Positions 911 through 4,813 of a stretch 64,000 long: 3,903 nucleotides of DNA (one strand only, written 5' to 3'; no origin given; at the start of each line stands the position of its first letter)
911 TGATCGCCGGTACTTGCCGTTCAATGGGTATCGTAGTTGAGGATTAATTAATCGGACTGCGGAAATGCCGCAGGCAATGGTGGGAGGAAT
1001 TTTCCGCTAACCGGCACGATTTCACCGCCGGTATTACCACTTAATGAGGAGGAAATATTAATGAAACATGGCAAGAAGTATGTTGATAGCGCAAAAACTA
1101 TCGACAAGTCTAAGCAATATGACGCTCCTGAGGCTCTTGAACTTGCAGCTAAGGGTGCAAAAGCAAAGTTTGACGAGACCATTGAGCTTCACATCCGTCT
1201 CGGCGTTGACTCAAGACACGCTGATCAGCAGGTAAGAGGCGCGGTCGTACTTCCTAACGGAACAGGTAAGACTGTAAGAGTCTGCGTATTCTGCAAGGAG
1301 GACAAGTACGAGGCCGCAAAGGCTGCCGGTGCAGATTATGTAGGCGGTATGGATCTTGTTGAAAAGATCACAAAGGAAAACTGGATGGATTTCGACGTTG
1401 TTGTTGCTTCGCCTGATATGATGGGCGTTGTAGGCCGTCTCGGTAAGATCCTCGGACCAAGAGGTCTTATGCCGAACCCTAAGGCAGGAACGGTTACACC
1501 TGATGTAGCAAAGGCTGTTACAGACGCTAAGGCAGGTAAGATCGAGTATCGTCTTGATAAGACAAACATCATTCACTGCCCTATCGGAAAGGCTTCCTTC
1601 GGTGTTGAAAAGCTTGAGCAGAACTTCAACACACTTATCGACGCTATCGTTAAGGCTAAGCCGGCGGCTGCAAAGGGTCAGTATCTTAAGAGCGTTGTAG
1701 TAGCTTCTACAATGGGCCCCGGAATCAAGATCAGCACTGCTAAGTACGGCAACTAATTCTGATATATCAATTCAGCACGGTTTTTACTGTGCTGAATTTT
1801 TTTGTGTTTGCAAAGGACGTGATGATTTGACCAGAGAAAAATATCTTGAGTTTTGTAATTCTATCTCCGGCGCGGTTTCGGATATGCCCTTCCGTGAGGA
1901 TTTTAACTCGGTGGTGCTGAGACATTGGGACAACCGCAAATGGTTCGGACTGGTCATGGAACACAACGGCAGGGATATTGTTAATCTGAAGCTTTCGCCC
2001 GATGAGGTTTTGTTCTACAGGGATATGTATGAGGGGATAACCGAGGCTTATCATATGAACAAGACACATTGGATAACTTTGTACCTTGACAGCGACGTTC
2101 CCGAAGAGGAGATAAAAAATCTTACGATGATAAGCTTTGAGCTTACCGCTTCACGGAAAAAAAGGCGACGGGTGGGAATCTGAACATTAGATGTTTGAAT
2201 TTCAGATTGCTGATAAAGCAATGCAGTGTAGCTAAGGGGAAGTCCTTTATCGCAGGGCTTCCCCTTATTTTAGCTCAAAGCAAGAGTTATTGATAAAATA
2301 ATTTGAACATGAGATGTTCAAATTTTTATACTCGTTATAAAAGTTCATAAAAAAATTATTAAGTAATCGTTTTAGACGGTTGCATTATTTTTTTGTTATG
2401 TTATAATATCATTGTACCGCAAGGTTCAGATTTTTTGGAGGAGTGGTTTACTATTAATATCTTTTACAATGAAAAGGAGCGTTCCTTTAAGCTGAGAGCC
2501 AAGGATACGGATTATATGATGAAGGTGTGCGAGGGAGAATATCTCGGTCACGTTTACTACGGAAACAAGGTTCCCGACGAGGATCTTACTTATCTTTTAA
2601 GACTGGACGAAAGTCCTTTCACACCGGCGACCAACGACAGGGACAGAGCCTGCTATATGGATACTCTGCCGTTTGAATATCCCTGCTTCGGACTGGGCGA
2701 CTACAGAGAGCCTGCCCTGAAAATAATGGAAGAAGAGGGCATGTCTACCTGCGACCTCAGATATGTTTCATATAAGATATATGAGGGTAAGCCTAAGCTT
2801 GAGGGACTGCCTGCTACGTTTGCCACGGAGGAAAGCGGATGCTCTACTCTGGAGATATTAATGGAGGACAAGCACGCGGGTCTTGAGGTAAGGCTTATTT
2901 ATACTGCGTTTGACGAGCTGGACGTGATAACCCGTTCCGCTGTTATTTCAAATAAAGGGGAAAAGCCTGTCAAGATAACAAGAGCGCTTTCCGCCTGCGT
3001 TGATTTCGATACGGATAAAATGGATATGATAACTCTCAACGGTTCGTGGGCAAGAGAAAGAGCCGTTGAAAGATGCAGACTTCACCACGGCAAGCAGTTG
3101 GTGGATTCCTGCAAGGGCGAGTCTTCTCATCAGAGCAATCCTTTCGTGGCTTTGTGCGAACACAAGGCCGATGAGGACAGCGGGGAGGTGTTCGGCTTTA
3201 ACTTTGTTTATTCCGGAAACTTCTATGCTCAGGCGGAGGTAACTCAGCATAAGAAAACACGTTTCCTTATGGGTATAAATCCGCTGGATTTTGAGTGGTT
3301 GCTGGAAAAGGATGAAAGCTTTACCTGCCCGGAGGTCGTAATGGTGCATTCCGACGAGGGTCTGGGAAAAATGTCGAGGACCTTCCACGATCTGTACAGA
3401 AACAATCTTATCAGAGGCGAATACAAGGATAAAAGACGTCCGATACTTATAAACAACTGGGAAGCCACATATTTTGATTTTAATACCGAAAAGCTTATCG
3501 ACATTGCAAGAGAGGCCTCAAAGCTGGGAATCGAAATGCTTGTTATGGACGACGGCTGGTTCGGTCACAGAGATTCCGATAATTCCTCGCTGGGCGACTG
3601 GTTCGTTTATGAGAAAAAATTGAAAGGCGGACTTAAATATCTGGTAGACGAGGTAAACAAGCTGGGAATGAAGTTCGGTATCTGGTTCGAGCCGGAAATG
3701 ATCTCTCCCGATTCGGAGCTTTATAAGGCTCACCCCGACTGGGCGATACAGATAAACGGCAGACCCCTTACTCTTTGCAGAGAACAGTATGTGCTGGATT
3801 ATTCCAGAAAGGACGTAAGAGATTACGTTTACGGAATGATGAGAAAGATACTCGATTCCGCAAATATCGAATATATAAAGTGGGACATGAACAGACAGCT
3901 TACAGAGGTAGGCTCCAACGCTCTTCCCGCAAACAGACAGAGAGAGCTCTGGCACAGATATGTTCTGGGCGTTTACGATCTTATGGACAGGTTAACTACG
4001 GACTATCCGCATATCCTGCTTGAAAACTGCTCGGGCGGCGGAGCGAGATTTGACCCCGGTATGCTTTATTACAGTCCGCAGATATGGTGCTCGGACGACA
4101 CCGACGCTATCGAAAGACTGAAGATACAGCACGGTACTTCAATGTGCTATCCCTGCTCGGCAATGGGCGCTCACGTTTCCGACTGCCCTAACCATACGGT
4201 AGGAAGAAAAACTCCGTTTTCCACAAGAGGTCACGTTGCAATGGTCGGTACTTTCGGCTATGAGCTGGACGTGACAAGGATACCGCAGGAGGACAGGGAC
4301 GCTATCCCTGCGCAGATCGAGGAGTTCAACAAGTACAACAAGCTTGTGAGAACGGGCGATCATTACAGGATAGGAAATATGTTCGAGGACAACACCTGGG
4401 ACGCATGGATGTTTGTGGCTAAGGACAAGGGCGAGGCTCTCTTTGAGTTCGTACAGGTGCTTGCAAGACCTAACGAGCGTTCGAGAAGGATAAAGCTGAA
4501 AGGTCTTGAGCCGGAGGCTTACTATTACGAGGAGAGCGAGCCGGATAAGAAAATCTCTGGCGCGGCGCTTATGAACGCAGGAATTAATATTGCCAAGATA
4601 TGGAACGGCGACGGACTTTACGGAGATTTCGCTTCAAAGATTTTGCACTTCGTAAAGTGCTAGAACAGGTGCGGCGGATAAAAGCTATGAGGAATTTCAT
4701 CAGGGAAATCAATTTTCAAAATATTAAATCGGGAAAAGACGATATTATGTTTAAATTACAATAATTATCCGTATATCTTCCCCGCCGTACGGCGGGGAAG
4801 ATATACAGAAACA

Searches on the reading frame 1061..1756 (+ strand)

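Call 57: search_protein_families(library=pfam, proteins=[window:1061-1756:+], max_evalue=0.0001)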
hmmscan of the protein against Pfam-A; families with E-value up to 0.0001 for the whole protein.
window:1061-1756:+ (231 aa): 1 family
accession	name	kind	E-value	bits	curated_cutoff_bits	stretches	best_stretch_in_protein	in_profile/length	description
PF00687.26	Ribosomal_L1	-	4.9e-74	248.6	32.2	1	31-220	3-198/198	Ribosomal protein L1p/L10e family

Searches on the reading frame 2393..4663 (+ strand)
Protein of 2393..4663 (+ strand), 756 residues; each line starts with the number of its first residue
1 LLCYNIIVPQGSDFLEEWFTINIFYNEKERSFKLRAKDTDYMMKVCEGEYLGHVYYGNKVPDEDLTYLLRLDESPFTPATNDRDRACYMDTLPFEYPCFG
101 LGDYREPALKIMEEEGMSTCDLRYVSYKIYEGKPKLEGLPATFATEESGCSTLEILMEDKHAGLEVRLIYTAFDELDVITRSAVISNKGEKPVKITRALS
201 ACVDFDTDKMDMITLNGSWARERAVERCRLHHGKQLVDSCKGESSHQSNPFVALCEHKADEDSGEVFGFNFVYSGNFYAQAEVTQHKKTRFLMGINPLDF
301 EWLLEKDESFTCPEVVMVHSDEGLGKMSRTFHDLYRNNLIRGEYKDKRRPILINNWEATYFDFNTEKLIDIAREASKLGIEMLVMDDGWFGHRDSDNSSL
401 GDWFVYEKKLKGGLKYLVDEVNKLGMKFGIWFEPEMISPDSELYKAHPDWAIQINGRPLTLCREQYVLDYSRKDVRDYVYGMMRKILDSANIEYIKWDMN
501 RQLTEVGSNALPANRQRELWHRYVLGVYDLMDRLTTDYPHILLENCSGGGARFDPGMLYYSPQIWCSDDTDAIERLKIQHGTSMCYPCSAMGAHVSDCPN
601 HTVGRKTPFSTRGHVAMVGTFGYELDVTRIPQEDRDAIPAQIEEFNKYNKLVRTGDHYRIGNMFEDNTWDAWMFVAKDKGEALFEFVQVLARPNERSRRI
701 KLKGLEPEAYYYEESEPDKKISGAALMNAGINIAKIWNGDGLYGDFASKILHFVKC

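Call 47: search_protein_families(library=ncbifam, proteins=[window:2393-4663:+], max_evalue=1e-10)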
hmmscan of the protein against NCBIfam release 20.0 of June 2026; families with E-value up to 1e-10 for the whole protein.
window:2393-4663:+ (756 aa): 1 family
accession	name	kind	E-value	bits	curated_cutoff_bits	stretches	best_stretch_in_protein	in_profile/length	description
NF053652.1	BtArabpyrBAD1528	equivalog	9.5e-26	90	1100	1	347-573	311-538/730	beta-L-arabinopyranosidase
